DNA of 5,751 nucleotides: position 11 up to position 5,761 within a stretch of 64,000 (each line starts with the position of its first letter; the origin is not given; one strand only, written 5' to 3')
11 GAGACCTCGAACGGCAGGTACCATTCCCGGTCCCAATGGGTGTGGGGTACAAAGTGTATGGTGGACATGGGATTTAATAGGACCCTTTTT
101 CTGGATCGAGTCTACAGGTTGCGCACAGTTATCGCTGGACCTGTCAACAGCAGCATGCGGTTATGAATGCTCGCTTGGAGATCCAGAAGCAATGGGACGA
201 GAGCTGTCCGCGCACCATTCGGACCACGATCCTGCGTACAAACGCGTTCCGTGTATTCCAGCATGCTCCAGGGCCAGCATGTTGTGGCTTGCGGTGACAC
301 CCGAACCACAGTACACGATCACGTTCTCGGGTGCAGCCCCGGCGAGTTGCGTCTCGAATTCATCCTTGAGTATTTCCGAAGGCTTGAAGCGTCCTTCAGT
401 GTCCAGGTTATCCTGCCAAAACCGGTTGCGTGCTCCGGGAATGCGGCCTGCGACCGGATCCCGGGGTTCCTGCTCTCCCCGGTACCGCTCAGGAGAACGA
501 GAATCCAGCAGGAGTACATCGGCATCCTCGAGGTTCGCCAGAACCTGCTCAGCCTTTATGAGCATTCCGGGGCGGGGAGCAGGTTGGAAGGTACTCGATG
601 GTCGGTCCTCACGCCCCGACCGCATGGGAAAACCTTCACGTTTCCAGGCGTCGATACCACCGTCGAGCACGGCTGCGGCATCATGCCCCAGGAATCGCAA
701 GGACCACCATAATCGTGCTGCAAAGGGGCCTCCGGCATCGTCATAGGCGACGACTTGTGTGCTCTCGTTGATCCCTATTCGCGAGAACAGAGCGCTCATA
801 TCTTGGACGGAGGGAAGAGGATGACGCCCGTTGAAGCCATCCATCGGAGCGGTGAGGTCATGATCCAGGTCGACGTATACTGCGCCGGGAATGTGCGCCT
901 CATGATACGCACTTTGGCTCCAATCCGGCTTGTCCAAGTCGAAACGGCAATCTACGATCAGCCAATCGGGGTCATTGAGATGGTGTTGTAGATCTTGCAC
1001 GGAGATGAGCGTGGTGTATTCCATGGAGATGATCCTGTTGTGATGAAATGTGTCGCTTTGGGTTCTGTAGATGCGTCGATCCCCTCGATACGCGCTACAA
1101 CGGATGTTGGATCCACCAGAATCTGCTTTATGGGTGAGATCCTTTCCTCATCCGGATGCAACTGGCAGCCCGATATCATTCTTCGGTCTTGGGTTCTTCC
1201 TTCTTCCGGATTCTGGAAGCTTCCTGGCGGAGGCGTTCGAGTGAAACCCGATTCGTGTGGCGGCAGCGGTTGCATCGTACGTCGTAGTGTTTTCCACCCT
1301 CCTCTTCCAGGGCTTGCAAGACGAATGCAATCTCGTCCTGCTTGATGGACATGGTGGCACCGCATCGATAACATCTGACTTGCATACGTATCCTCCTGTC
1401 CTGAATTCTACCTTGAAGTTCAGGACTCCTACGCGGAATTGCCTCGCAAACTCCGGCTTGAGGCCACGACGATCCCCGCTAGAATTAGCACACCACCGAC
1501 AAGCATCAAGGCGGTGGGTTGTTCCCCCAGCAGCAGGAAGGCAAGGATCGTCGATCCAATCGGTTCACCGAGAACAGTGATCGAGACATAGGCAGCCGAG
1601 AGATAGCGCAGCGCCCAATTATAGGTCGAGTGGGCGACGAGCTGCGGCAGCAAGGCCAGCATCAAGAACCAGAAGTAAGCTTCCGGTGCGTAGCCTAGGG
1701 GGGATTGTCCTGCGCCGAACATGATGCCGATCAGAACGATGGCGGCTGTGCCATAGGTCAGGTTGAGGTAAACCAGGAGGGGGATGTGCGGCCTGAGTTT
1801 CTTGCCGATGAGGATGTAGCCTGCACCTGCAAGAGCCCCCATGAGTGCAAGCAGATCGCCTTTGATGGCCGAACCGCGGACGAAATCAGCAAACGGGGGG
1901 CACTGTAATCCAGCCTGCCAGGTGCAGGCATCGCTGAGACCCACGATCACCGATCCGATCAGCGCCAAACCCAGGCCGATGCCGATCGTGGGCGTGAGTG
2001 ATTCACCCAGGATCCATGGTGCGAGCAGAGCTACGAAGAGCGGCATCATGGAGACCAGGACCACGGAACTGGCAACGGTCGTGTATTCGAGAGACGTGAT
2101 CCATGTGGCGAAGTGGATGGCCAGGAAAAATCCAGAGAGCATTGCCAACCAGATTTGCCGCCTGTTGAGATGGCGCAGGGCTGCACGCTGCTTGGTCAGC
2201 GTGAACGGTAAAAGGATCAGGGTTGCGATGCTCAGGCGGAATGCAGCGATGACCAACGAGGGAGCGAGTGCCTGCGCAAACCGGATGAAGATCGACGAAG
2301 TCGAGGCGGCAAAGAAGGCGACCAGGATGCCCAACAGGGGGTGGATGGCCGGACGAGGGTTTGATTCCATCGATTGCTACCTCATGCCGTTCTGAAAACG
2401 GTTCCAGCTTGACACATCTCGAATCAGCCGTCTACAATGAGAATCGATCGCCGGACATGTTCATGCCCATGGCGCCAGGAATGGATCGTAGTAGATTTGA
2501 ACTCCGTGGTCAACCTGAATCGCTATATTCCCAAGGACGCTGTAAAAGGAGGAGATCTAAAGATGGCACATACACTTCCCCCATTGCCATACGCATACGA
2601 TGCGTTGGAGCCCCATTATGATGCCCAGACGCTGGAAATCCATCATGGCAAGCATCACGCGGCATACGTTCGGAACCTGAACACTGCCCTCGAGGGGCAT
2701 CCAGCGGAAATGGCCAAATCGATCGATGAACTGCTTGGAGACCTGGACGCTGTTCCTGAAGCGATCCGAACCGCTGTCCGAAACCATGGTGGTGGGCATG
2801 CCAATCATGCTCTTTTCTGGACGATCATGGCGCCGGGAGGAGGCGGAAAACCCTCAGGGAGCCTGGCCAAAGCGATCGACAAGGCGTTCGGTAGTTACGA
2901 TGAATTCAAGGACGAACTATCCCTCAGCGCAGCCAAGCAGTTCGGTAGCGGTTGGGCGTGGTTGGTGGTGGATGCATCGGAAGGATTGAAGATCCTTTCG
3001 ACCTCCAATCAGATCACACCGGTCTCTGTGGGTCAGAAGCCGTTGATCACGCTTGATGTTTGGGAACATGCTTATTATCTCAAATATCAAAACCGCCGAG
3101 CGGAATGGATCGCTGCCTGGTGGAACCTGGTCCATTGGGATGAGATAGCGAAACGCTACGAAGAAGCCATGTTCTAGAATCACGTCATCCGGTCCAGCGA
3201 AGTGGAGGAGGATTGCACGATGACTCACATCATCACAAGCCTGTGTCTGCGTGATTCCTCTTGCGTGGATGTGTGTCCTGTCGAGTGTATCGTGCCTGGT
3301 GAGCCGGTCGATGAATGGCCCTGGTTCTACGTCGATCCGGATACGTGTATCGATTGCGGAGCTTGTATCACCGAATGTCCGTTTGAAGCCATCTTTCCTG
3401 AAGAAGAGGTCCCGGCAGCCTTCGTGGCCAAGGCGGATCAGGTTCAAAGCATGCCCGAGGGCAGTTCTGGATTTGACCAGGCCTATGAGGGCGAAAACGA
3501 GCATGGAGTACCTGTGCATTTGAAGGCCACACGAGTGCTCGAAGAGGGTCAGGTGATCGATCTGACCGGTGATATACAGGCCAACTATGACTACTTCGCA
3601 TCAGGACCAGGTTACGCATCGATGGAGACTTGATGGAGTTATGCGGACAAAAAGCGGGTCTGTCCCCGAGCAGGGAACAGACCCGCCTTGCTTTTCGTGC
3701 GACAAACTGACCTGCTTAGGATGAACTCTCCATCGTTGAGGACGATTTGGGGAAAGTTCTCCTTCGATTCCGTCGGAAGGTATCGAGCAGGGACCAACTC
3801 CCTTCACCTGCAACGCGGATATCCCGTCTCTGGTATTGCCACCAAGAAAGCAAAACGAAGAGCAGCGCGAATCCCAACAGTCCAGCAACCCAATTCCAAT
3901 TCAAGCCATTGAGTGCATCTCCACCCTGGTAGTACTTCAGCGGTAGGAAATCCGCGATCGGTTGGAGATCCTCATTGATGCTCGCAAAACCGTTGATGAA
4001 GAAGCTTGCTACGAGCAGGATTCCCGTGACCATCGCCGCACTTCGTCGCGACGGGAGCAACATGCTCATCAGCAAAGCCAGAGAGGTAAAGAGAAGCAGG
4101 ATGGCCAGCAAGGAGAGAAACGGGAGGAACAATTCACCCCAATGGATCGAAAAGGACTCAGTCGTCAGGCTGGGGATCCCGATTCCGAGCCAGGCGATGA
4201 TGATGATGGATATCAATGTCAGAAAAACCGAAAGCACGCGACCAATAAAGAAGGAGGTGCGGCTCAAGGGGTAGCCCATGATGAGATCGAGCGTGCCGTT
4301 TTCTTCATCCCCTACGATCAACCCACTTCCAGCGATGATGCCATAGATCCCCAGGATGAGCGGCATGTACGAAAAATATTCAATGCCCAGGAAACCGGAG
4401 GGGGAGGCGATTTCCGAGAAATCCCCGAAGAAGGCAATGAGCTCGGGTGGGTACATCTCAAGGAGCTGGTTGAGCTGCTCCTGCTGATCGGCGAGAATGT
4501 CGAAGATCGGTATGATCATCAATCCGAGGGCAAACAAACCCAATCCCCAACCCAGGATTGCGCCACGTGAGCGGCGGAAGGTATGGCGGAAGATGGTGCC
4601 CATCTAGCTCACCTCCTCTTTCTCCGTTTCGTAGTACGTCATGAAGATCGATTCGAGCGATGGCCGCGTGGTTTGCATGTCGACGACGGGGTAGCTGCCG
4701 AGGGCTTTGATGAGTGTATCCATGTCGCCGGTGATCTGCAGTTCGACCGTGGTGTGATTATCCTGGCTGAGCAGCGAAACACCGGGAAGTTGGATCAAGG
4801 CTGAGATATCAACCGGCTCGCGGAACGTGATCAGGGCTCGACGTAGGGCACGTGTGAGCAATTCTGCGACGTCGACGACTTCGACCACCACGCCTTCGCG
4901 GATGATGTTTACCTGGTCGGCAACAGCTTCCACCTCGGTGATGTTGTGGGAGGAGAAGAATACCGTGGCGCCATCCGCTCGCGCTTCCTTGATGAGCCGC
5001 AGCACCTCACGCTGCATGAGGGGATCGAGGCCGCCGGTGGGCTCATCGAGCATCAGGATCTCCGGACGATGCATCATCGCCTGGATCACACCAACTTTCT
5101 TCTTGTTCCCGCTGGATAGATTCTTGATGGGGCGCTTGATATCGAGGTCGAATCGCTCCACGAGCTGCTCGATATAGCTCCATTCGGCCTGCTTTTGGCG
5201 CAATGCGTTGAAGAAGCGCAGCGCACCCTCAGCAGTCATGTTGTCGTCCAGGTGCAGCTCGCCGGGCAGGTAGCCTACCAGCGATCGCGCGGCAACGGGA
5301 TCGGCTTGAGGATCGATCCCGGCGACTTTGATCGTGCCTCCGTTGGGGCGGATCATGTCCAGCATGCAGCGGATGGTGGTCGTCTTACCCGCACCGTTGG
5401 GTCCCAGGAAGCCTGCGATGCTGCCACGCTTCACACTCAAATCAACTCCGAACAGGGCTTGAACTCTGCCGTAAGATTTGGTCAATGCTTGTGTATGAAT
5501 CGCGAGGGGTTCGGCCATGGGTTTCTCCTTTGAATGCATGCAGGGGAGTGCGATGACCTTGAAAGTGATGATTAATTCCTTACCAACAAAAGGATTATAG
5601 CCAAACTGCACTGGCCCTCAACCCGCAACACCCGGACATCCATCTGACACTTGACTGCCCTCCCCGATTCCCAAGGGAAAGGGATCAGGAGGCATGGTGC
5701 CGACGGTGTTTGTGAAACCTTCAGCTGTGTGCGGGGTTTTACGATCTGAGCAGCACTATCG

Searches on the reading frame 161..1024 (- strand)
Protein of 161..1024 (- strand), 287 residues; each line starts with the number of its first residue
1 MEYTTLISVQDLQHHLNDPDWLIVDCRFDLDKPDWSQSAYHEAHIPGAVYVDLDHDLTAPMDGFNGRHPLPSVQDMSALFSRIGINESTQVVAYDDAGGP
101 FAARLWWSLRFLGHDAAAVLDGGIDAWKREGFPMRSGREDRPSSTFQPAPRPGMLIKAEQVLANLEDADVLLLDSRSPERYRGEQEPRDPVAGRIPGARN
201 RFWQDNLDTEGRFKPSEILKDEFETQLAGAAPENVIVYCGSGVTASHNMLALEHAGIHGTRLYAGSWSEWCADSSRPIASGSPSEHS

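Call 49: search_protein_families(library=pfam, proteins=[window:161-1024:-], max_evalue=0.0001)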
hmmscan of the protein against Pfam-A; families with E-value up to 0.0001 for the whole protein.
window:161-1024:- (287 aa): 1 family
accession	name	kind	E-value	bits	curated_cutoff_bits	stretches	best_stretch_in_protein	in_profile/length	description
PF00581.25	Rhodanese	-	3.2e-34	117.9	22.2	2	8-129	1-101/102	Rhodanese-like domain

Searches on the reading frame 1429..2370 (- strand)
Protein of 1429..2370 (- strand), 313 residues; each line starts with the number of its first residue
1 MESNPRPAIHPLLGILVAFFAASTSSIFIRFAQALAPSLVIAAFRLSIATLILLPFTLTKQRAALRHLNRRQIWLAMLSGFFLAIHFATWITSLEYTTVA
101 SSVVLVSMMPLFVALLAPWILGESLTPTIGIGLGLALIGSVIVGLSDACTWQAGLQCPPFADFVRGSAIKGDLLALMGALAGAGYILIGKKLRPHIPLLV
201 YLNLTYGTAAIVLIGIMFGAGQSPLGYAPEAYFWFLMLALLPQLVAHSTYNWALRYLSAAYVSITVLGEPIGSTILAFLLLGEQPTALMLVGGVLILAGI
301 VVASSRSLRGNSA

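Call 49: search_protein_families(library=pfam, proteins=[window:1429-2370:-], max_evalue=0.0001)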
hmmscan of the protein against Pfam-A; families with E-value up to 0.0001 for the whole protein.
window:1429-2370:- (313 aa): 2 families
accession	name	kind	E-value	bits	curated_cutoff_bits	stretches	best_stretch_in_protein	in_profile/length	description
PF00892.27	EamA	-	2.1e-34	119.1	28.2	2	170-304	2-134/135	EamA-like transporter family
PF03151.22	TPT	-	2.3e-08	34.2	30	0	209-306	41-138/291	Triose-phosphate Transporter family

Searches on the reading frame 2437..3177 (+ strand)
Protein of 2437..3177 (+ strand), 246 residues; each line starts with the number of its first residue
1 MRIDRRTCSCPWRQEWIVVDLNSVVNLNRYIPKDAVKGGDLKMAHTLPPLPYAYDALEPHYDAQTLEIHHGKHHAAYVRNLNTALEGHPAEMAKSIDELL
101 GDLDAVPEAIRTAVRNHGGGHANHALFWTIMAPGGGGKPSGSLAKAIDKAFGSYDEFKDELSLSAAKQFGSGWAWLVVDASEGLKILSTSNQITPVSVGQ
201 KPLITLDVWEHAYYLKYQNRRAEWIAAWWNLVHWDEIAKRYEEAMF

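Call 49: search_protein_families(library=pfam, proteins=[window:2437-3177:+], max_evalue=0.0001)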
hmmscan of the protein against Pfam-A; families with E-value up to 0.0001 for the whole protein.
window:2437-3177:+ (246 aa): 2 families
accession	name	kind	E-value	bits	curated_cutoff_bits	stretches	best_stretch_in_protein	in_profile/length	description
PF02777.23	Sod_Fe_C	-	1.3e-40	138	20.9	1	139-240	1-102/102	Iron/manganese superoxide dismutases, C-terminal domain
PF00081.27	Sod_Fe_N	-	2.9e-30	105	27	1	45-132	2-82/82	Iron/manganese superoxide dismutases, alpha-hairpin domain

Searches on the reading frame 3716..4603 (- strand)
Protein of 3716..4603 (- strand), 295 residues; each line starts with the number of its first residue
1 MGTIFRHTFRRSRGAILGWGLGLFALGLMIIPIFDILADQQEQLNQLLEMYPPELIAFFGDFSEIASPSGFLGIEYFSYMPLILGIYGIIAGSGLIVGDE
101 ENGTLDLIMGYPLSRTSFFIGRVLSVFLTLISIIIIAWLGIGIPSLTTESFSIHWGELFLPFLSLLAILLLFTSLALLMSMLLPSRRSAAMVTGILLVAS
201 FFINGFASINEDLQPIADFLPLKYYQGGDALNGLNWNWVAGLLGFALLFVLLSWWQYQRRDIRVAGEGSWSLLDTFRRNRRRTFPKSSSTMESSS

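Call 49: search_protein_families(library=pfam, proteins=[window:3716-4603:-], max_evalue=0.0001)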
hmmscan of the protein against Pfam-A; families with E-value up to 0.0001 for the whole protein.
window:3716-4603:- (295 aa): 4 families
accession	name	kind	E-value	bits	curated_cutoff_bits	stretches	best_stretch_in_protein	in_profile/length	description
PF12679.13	ABC2_membrane_2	-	1e-21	77.9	27.2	1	3-261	2-282/283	ABC-2 family transporter protein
PF01061.29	ABC2_membrane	-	4.9e-08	33.2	26.9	1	83-225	58-202/211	ABC-2 type transporter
PF12698.13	ABC2_membrane_3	-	1e-06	28.6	31.6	1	76-253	164-345/347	ABC-2 family transporter protein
PF12730.13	ABC2_membrane_4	-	5.8e-05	23.6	27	1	75-201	55-177/179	ABC-2 family transporter protein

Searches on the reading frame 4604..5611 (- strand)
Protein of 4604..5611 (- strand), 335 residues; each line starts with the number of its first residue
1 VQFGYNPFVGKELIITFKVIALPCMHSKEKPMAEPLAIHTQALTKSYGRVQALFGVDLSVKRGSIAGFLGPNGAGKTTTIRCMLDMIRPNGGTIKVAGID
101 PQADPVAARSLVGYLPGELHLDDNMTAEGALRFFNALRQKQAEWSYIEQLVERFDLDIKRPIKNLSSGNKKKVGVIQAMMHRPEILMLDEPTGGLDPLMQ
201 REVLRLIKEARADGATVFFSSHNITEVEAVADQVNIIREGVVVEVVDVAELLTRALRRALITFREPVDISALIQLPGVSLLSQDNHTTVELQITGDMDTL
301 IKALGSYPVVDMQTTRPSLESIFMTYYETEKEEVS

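Call 49: search_protein_families(library=pfam, proteins=[window:4604-5611:-], max_evalue=0.0001)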
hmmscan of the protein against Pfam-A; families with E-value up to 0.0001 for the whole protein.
window:4604-5611:- (335 aa): 3 families
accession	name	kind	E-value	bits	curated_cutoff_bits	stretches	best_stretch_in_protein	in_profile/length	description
PF00005.33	ABC_tran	-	3.9e-25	89.5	25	1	55-192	3-136/137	ABC transporter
PF13304.12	AAA_21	-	3.9e-15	57.2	27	1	156-226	229-302/304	AAA domain, putative AbiEii toxin, Type IV TA system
PF13732.12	DrrA1-3_C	-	6.8e-05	23.9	27.4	0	257-326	11-80/81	ATP-binding protein DrrA1-3-like, C-terminal domain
